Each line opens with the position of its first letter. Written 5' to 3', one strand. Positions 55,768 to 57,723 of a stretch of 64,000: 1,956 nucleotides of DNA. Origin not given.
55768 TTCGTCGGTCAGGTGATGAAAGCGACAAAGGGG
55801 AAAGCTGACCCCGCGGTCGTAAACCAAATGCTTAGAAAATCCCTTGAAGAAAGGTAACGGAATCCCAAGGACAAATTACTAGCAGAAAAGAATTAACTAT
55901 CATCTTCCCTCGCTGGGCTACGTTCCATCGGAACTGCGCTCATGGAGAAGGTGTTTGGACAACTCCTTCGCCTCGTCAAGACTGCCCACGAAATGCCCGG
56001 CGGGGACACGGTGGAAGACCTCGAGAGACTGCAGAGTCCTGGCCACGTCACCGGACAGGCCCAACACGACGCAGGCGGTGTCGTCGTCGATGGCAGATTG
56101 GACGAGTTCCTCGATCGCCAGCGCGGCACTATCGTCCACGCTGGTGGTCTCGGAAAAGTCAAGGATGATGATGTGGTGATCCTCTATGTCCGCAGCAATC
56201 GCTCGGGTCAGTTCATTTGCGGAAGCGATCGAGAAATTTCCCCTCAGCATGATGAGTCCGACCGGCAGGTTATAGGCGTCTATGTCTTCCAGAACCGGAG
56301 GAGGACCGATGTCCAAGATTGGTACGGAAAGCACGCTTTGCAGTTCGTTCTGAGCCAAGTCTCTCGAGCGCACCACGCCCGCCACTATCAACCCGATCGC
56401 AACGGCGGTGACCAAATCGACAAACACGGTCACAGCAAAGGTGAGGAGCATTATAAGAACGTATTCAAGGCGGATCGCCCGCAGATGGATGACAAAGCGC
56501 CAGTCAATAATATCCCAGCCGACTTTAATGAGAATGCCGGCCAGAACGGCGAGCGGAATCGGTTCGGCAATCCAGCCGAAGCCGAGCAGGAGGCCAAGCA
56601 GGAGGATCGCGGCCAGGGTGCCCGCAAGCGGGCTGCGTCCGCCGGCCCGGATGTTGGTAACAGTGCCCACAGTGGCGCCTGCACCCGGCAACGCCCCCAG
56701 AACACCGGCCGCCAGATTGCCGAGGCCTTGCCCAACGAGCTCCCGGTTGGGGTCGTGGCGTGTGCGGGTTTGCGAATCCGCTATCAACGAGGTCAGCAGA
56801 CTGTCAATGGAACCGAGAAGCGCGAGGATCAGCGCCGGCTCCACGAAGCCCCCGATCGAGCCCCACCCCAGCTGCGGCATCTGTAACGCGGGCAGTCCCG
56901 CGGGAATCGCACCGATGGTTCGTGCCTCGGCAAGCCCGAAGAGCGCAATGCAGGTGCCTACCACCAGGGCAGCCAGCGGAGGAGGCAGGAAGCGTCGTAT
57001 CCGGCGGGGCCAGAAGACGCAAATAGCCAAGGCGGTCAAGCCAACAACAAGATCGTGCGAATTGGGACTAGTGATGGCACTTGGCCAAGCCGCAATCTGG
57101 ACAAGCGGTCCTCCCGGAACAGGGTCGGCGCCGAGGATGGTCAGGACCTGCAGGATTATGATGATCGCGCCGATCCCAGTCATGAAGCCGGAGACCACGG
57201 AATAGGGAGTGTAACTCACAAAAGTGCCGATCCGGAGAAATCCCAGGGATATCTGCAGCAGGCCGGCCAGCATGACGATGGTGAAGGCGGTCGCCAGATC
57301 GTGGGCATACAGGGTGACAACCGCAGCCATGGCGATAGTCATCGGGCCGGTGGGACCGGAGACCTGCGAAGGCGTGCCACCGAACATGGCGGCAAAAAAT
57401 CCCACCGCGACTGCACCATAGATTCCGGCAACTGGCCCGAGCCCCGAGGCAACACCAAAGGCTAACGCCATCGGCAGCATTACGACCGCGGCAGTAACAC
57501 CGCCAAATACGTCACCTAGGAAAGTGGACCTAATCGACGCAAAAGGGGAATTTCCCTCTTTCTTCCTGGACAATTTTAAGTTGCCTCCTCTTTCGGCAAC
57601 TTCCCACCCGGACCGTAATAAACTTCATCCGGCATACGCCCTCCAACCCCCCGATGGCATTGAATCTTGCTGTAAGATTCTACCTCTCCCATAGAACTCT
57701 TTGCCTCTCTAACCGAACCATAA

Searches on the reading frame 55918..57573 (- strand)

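Call 34: search_protein_families(library=pfam, proteins=[window:55918-57573:-], max_evalue=0.00001)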
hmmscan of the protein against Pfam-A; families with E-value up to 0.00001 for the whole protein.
window:55918-57573:- (551 aa): 3 families
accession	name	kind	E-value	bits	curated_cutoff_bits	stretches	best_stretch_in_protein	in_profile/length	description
PF00916.26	Sulfate_transp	-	1.1e-81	275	23.2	1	18-375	1-377/380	Sulfate permease family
PF01740.26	STAS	-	4e-11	43.1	22.6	1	438-534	10-105/106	STAS domain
PF16983.11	MFS_MOT1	-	5.4e-06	27.2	30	1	251-353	5-109/111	Molybdate transporter of MFS superfamily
